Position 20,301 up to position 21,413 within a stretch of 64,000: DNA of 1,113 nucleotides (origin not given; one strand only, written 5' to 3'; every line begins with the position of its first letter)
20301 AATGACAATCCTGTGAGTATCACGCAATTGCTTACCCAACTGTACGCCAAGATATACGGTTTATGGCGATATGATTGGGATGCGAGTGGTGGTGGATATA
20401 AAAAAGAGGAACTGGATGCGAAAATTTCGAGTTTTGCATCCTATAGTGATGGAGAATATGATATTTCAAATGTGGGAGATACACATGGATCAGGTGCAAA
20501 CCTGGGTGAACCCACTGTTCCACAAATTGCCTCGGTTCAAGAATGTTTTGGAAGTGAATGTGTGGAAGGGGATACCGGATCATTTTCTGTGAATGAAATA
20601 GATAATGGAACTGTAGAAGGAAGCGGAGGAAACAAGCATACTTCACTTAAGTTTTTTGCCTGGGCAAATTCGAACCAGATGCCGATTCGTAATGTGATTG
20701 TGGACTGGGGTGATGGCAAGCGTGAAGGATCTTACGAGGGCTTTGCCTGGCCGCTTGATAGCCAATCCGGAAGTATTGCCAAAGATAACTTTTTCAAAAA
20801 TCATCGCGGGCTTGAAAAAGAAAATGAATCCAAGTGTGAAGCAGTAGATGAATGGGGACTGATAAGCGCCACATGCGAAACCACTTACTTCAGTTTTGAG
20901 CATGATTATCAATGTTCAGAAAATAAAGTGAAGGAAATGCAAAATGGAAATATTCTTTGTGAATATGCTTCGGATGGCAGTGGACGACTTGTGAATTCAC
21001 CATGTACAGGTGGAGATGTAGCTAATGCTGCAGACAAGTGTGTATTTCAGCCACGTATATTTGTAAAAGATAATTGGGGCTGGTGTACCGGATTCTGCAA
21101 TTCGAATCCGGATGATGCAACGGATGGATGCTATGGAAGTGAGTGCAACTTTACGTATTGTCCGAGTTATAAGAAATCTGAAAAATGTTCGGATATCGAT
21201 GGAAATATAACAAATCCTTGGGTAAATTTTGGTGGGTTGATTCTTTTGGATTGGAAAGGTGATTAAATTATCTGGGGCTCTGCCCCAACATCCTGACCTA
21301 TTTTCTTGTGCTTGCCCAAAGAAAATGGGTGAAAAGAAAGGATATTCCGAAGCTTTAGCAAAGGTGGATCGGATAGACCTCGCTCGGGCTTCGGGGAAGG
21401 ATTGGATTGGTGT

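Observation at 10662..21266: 9.8-kb gene for a 3271-aa Cys-rich, calcium-binding surface protein with a recurring CSExxxGC module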

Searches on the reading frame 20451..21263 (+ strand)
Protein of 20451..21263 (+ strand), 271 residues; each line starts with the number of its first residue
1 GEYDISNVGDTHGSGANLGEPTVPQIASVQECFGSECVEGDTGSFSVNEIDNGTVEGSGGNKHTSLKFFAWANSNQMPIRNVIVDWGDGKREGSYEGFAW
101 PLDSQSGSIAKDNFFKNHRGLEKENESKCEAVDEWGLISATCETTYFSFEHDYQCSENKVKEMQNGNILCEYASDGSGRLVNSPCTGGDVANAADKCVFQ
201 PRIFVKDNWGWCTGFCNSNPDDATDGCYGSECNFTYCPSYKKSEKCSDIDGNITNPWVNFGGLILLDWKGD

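Call 79: search_protein_families(library=pfam, proteins=[window:20451-21263:+], max_evalue=5)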
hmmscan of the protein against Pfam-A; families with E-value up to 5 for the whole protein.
window:20451-21263:+ (271 aa): 0 families
